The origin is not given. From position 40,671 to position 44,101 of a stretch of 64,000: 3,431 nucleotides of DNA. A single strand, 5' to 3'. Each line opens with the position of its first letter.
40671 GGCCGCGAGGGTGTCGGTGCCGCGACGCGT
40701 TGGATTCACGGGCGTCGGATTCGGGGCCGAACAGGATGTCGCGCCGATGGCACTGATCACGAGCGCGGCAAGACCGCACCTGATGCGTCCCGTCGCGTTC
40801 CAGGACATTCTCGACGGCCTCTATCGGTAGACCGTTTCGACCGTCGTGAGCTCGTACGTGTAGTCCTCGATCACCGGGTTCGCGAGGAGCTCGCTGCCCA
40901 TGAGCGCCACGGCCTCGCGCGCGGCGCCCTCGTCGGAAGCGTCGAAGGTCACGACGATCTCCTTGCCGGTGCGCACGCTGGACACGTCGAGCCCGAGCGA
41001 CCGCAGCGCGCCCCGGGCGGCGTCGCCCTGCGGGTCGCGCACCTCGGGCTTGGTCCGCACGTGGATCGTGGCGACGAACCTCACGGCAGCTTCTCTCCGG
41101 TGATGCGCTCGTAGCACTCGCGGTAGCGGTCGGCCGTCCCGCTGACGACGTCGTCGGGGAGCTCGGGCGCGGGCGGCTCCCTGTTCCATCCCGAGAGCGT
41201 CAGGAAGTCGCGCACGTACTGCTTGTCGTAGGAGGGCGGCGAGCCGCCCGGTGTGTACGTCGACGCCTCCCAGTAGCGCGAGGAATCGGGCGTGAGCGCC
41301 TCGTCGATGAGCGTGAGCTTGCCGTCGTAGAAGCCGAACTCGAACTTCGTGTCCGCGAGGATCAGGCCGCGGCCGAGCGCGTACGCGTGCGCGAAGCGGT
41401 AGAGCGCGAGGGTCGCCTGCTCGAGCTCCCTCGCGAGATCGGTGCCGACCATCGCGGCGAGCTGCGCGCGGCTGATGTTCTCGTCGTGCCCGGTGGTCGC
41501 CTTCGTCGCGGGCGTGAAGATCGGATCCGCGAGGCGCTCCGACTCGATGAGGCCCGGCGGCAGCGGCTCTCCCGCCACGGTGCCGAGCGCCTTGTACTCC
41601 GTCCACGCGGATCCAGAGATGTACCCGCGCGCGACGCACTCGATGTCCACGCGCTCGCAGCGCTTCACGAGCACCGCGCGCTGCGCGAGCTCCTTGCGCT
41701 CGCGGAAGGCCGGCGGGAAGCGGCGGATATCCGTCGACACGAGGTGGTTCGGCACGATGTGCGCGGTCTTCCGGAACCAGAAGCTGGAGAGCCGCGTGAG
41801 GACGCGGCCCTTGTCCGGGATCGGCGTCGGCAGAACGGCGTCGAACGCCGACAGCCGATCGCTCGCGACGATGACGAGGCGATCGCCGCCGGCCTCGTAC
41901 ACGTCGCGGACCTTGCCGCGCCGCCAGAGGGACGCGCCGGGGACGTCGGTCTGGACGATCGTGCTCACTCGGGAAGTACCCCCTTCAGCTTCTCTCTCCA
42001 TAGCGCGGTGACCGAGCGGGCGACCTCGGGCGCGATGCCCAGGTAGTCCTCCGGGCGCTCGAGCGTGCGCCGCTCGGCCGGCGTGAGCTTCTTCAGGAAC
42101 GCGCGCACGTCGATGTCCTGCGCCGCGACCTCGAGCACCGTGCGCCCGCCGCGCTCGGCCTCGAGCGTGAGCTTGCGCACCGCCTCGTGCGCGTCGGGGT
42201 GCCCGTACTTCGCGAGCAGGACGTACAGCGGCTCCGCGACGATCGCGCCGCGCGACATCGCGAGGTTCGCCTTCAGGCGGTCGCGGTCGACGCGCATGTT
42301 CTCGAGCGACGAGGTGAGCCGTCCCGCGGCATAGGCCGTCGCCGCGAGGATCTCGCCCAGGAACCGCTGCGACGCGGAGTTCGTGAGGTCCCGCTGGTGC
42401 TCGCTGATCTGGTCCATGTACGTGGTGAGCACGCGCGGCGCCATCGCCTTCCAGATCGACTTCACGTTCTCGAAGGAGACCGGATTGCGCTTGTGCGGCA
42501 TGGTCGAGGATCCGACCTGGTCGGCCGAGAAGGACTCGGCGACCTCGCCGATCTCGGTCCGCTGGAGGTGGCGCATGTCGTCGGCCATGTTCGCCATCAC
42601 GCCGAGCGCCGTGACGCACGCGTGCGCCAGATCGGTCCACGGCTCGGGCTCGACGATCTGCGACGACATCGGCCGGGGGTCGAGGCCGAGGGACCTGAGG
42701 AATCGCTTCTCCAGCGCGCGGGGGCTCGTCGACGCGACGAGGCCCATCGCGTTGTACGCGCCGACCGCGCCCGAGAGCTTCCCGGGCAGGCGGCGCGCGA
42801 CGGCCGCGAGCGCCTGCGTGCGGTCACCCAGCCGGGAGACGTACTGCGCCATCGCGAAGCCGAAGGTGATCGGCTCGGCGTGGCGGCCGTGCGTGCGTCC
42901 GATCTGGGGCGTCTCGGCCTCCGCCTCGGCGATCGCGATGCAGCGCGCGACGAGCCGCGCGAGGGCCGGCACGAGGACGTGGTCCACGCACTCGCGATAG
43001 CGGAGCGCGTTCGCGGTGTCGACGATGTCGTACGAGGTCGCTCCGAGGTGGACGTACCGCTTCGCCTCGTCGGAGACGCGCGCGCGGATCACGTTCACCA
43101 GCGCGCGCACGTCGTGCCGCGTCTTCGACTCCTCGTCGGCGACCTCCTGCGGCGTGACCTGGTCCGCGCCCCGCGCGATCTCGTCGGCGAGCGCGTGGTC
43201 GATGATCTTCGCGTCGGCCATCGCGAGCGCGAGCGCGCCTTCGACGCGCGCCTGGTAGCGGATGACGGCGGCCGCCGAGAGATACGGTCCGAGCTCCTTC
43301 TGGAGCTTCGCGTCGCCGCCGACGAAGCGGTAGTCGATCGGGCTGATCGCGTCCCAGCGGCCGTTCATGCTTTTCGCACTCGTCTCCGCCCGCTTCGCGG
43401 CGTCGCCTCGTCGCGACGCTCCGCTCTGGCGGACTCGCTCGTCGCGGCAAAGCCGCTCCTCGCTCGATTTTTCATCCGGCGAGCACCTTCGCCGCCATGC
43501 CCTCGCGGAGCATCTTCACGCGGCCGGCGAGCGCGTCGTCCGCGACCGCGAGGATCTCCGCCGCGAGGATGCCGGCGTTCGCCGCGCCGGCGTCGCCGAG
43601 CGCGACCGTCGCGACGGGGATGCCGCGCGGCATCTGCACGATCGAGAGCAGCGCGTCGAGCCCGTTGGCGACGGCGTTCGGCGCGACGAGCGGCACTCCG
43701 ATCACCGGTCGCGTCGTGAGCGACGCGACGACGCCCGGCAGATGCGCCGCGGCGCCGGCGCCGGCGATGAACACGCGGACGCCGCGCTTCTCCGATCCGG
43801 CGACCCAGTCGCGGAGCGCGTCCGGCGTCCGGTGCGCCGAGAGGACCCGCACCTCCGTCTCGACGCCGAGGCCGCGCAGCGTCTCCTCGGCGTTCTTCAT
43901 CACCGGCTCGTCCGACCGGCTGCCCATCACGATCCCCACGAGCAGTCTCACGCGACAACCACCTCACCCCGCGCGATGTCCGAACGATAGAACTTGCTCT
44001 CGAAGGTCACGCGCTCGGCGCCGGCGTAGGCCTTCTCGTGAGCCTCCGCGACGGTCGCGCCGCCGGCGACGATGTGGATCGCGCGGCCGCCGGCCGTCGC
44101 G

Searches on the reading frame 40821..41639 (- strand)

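Call 50: search_protein_families(library=pfam, proteins=[window:40821-41639:-], max_evalue=0.001)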
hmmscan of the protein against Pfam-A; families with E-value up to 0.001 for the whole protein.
window:40821-41639:- (272 aa): 1 family
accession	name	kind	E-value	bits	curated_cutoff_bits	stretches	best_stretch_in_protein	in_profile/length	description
PF02700.19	PurS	-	3.1e-23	82.2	22.2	1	190-264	2-77/77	Phosphoribosylformylglycinamidine (FGAM) synthase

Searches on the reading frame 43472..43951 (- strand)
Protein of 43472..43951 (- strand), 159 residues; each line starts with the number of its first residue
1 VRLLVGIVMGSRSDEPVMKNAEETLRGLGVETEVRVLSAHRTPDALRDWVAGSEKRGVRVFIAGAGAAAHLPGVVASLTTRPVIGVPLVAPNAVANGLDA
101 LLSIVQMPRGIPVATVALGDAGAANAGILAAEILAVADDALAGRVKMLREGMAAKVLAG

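Call 50: search_protein_families(library=pfam, proteins=[window:43472-43951:-], max_evalue=0.001)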
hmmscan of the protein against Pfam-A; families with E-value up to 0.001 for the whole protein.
window:43472-43951:- (159 aa): 1 family
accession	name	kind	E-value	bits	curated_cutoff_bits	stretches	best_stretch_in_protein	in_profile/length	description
PF00731.26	AIRC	-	7.5e-56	188.2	30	1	5-154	2-147/148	AIR carboxylase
